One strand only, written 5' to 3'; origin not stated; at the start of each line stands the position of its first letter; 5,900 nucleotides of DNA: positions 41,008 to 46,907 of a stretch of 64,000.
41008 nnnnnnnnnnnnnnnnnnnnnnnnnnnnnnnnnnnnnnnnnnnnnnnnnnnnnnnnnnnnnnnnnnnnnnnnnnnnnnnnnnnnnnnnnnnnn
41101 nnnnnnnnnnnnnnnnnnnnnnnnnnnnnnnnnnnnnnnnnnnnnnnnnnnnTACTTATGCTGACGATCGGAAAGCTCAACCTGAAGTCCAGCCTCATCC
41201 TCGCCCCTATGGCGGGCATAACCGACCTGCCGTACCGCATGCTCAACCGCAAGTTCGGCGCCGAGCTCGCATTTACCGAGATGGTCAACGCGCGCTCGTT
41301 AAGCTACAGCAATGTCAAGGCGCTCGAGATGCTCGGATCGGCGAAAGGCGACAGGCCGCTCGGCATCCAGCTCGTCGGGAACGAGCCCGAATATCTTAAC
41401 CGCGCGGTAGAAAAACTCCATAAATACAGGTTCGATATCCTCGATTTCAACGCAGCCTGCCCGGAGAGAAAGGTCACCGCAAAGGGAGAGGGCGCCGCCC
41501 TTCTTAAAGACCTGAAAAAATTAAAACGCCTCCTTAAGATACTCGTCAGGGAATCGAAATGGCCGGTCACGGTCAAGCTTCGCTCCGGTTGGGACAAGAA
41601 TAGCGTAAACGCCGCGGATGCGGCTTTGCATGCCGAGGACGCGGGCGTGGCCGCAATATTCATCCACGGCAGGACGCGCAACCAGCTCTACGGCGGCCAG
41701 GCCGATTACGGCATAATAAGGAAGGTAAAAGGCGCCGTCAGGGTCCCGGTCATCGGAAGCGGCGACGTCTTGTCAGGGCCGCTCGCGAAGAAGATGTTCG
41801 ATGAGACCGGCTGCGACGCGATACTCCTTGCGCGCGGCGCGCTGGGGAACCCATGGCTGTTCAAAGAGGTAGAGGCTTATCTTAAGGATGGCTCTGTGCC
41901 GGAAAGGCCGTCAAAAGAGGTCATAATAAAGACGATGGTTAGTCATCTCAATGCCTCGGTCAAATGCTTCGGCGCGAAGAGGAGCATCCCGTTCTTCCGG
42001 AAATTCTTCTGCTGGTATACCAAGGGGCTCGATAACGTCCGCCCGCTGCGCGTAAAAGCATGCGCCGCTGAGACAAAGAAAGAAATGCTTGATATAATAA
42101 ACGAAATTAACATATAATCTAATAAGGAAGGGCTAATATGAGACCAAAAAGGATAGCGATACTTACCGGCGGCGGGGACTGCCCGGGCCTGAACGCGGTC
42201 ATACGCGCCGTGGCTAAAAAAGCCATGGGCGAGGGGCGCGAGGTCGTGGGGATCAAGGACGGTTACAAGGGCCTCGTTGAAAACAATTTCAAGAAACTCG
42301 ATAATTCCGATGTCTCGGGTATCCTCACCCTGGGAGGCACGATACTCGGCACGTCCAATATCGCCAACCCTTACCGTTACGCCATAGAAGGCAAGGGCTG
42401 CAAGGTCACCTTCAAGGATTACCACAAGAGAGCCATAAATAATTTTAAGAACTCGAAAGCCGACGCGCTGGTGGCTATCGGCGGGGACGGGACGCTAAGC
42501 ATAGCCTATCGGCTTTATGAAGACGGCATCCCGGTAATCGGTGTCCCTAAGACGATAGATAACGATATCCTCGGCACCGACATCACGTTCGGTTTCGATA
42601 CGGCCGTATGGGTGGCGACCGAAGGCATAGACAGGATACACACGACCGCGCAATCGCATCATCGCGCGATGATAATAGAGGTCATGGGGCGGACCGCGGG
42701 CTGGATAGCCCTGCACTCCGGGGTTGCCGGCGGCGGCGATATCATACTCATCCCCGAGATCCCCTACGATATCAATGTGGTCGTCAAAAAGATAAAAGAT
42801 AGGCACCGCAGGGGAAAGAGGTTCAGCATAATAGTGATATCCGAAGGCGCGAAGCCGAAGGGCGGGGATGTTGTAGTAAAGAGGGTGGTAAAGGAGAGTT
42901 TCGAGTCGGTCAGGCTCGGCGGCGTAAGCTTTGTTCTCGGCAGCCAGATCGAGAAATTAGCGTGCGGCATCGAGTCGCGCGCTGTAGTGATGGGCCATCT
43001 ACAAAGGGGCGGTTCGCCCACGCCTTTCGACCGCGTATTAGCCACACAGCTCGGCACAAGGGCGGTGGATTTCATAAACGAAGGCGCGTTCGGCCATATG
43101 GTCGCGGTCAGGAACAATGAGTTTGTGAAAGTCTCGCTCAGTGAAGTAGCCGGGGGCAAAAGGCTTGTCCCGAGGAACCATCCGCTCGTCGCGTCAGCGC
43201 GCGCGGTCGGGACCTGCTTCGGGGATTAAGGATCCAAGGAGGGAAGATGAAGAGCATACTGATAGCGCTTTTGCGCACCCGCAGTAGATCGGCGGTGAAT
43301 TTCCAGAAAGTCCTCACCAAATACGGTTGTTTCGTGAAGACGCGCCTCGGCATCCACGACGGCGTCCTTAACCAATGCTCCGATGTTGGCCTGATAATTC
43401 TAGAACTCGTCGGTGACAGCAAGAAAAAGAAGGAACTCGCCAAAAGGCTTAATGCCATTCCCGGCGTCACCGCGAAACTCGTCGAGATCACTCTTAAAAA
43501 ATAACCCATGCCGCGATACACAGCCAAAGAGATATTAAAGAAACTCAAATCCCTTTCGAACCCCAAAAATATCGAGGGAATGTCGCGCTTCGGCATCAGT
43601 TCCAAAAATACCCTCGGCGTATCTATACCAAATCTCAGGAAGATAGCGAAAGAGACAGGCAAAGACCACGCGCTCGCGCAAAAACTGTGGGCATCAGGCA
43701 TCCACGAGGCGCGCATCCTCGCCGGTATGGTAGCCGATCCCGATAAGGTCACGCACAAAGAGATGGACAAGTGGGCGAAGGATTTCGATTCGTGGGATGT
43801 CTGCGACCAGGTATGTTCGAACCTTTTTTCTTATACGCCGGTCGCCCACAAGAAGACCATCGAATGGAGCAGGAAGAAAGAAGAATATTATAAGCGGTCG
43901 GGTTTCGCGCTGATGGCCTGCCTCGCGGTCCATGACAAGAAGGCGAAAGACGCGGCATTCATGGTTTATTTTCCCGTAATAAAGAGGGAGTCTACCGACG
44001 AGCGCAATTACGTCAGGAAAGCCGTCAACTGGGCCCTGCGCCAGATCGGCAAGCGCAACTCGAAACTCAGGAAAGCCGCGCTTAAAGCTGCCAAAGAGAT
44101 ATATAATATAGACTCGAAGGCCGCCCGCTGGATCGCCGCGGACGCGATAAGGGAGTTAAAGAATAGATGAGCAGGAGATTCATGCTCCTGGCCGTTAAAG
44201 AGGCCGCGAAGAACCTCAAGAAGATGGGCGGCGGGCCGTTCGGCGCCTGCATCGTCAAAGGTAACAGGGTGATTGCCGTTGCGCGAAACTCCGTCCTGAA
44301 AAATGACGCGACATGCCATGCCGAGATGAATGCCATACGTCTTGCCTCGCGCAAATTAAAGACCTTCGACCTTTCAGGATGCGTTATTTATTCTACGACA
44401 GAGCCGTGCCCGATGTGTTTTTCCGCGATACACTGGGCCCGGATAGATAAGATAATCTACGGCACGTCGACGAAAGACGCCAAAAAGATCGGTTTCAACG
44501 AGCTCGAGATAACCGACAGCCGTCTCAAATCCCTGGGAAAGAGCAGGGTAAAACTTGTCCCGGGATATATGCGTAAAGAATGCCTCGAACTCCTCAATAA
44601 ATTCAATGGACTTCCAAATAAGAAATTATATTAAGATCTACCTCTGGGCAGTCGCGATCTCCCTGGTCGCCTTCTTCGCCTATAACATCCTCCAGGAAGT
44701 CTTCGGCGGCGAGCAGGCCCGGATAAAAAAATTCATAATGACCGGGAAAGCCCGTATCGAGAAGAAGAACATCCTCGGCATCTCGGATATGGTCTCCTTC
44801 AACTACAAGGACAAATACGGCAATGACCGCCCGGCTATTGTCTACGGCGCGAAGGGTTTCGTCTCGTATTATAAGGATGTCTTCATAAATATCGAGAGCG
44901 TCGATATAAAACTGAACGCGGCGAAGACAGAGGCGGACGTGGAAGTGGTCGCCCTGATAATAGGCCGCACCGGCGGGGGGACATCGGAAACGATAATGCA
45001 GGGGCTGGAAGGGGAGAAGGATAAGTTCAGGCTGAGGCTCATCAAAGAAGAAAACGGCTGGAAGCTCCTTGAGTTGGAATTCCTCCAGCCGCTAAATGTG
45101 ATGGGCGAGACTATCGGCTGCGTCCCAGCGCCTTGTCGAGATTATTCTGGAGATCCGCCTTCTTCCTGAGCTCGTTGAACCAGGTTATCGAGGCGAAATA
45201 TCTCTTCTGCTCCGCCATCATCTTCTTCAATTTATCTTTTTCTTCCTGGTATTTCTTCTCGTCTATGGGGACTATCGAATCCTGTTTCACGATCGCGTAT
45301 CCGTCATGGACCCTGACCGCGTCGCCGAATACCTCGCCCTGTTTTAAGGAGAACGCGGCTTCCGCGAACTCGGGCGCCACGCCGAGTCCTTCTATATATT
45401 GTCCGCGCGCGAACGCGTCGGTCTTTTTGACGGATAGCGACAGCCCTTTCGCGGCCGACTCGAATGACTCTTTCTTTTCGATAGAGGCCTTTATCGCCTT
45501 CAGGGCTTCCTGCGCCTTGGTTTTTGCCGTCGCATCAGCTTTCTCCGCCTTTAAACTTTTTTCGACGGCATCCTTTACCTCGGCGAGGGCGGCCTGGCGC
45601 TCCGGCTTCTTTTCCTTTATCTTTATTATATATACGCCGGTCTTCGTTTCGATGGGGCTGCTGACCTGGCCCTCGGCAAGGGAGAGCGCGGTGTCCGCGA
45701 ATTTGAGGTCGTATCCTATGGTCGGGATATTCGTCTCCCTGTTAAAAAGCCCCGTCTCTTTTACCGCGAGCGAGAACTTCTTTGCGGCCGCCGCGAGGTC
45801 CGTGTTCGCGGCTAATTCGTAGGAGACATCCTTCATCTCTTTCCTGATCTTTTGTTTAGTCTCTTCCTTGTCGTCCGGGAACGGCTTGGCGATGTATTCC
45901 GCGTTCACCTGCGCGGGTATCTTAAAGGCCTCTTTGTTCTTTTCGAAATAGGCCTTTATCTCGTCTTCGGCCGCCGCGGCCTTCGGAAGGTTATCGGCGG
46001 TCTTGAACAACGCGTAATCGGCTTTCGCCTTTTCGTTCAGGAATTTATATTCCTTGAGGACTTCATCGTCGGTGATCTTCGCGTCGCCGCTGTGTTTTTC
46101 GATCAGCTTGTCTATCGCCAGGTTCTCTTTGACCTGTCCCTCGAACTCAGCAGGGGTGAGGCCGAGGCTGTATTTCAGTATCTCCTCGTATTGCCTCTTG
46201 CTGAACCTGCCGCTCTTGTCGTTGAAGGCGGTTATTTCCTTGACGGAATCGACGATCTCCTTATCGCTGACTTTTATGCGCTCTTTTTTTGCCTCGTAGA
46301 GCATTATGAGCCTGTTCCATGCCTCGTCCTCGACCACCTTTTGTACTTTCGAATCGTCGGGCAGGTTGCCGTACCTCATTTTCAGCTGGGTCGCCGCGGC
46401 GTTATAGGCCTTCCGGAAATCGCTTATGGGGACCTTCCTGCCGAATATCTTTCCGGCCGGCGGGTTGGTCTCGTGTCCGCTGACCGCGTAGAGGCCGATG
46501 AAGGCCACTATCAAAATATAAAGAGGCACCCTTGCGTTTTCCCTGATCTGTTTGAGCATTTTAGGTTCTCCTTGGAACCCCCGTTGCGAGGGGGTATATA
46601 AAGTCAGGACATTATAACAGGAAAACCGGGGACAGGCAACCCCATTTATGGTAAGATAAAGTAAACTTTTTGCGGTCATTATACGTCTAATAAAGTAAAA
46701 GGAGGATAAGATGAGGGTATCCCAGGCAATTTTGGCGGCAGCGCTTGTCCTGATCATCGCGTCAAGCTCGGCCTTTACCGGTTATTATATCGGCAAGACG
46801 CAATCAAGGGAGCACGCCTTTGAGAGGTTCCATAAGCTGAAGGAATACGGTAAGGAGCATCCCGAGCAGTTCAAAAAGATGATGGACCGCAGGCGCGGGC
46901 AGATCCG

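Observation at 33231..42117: Ehr-type (hydrogenase-related, cysteine-less) six-subunit membrane complex next to glutamate synthase and followed by three FMN-enzyme-family genes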

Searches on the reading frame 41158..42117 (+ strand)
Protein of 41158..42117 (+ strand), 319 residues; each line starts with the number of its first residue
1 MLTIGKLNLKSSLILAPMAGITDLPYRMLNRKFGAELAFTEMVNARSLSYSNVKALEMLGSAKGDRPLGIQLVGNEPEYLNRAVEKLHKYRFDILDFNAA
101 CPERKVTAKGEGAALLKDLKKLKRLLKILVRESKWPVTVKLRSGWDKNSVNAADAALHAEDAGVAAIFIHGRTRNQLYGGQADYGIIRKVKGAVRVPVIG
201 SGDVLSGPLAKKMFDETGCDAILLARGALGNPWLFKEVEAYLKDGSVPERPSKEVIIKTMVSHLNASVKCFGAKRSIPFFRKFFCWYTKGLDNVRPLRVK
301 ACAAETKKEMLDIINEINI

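Call 4: search_protein_families(library=pfam, proteins=[window:41158-42117:+], max_evalue=0.01)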
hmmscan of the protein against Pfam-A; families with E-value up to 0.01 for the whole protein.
window:41158-42117:+ (319 aa): 1 family
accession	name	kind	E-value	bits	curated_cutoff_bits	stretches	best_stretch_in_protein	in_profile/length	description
PF01207.24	Dus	-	7.9e-70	235.9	20.4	1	14-312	1-300/311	Dihydrouridine synthase (Dus)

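Call 5: search_protein_families(library=ncbifam, proteins=[window:41158-42117:+], max_evalue=0.01)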
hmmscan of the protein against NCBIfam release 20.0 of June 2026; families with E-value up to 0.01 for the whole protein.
window:41158-42117:+ (319 aa): 11 families
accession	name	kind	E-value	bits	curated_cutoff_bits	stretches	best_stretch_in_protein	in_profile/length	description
TIGR00737.1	nifR3_yhdG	equivalog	3.1e-95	319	293.3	1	4-317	1-314/319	tRNA dihydrouridine synthase DusB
NF008774.0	PRK11815.1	equivalog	1.8e-28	99.4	269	1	10-269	12-278/337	tRNA dihydrouridine(20/20a) synthase DusA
NF007838.0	PRK10550.1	equivalog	3.6e-26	91.9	395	1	14-238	4-237/312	tRNA dihydrouridine(16) synthase DusC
TIGR00742.1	yjbN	subfamily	1.5e-19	70.6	397.2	1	13-172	3-163/318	tRNA dihydrouridine(20/20a) synthase DusA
NF005574.0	PRK07259.1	equivalog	3.5e-06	26.1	269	1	63-167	92-189/304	dihydroorotate dehydrogenase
TIGR01037.2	pyrD_sub1_fam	subfamily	5.6e-06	25.6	270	1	61-169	84-188/300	dihydroorotate dehydrogenase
TIGR00736.1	nifR3_rel_arch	hypoth_equivalog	9.3e-06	25.3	218.7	1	86-230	87-225/231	MJ0144 family RNA dihydrouridine synthase-like protein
TIGR00735.1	hisF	equivalog_domain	4.8e-05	22.8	294.55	1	138-247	143-251/254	imidazole glycerol phosphate synthase subunit HisF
NF041011.1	dihydoor_dh_Arch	equivalog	0.00015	20.9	330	1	42-167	64-177/289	dihydroorotate dehydrogenase PyrD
TIGR03997.1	mycofact_OYE_2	equivalog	0.00029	19.3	793.15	1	188-239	277-328/645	mycofactocin system FadH/OYE family oxidoreductase 2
NF045599.1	bili_reduct_long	exception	0.00057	18.2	750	1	186-239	279-332/641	bilirubin reductase, long form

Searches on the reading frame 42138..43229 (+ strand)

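Call 4: search_protein_families(library=pfam, proteins=[window:42138-43229:+], max_evalue=0.01)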
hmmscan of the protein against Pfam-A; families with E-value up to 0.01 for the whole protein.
window:42138-43229:+ (363 aa): 4 families
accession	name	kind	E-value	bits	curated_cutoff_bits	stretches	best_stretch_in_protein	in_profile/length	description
PF00365.25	PFK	-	1.5e-105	353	30.9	1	5-313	1-277/277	Phosphofructokinase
PF01513.26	NAD_kinase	-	1.7e-09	38.5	25.5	1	87-137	52-103/130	ATP-NAD kinase N-terminal domain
PF00781.29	DAGK_cat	-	0.00097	19.2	23.6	0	94-122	42-70/125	Diacylglycerol kinase catalytic domain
PF09890.14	DUF2117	-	0.004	16.6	25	1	46-137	197-283/325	Uncharacterized protein conserved in archaea (DUF2117)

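Call 5: search_protein_families(library=ncbifam, proteins=[window:42138-43229:+], max_evalue=0.01)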
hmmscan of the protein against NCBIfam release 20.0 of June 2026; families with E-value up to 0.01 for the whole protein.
window:42138-43229:+ (363 aa): 14 families
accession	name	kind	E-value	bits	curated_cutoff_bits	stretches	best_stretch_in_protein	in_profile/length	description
TIGR02483.1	PFK_mixed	subfamily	7.2e-133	442.7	430.55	1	5-337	1-324/325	phosphofructokinase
NF002872.1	PRK03202.1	subfamily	1.9e-120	401.7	253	1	4-356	1-320/323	ATP-dependent 6-phosphofructokinase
NF010674.0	PRK14071.1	equivalog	6.2e-111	370.8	544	1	3-363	4-360/360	ATP-dependent 6-phosphofructokinase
TIGR02482.1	PFKA_ATP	equivalog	7.3e-93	310.9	371.35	2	5-254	1-239/301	6-phosphofructokinase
TIGR02478.1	6PF1K_euk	equivalog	1.8e-63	214.9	708.4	2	132-339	142-338/744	6-phosphofructokinase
NF041103.1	PFKA_PPi_Ttgales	equivalog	3.2e-51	174.6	550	1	6-338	1-347/407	diphosphate--fructose-6-phosphate 1-phosphotransferase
NF005301.0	PRK06830.1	equivalog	6e-45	153.5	400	1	5-345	83-423/445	ATP-dependent 6-phosphofructokinase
NF010675.0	PRK14072.1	subfamily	2.2e-43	148.6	273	1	3-347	3-365/416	diphosphate--fructose-6-phosphate 1-phosphotransferase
NF005482.0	PRK07085.1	subfamily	7.6e-31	107.2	446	1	3-237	73-314/558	diphosphate--fructose-6-phosphate 1-phosphotransferase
TIGR02477.1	PFKA_PPi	equivalog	5.7e-25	87.8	587.95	1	3-237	67-308/539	diphosphate--fructose-6-phosphate 1-phosphotransferase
NF005121.0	PRK06555.1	equivalog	4.5e-20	71.8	395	1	1-193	1-205/404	pyrophosphate--fructose-6-phosphate 1-phosphotransferase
NF002521.0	PRK01911.1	equivalog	0.0019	17.7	309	1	97-136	54-94/292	NAD kinase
NF002561.0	PRK02155.1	equivalog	0.0033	16.7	371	0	90-138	48-96/297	NAD kinase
NF002984.0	PRK03708.1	equivalog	0.006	16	326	0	91-136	41-86/277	NAD(+) kinase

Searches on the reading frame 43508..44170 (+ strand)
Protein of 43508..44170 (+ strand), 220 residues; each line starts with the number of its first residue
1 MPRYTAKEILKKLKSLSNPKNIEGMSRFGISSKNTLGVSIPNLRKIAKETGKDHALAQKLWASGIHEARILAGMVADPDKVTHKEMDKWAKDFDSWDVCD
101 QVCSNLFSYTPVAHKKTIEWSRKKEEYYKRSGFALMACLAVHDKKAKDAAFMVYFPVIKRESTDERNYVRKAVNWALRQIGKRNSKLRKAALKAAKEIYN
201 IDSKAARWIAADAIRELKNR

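Call 48: search_protein_families(library=pfam, proteins=[window:43508-44170:+], max_evalue=0.001)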
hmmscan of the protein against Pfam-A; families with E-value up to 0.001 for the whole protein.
window:43508-44170:+ (220 aa): 1 family
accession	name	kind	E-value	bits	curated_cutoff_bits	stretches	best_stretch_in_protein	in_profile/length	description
PF08713.17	DNA_alkylation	-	7.8e-37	127.5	21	1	9-217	1-213/213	DNA alkylation repair enzyme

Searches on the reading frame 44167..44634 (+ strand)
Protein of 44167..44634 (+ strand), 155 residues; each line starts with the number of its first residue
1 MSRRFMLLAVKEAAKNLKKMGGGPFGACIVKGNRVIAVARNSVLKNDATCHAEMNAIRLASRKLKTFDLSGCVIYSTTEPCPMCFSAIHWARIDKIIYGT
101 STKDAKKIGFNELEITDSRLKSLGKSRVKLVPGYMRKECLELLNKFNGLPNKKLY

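Call 48: search_protein_families(library=pfam, proteins=[window:44167-44634:+], max_evalue=0.001)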
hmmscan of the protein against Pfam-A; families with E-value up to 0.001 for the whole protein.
window:44167-44634:+ (155 aa): 3 families
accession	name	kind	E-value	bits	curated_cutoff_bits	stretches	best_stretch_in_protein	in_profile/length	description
PF00383.29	dCMP_cyt_deam_1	-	9.9e-26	90.1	25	1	3-100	5-102/102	Cytidine and deoxycytidylate deaminase zinc-binding region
PF14437.12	MafB19-deam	-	4.1e-22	79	27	1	12-115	12-118/142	MafB19-like deaminase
PF14439.12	Bd3614-deam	-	4e-06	27.2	38.5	1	34-90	20-77/113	Bd3614-like deaminase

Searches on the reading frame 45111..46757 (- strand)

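Call 48: search_protein_families(library=pfam, proteins=[window:45111-46757:-], max_evalue=0.001)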
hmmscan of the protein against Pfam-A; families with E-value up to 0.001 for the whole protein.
window:45111-46757:- (548 aa): 5 families
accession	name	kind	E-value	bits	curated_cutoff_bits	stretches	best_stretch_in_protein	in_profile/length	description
PF13624.11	SurA_N_3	-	1.3e-22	80.8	27.2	1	67-218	1-161/162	SurA-like N-terminal domain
PF13145.12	Rotamase_2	-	1.6e-21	77.8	27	2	264-396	3-121/121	PPIC-type PPIASE domain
PF13623.11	SurA_N_2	-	3e-17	63.3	28.5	1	68-194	1-145/145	SurA-like N-terminal domain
PF00639.27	Rotamase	-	7.6e-17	62.5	21.7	2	295-381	9-96/97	PPIC-type PPIASE domain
PF13616.12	Rotamase_3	-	2.9e-12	47.6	22.5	1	275-384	11-116/116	PPIC-type PPIASE domain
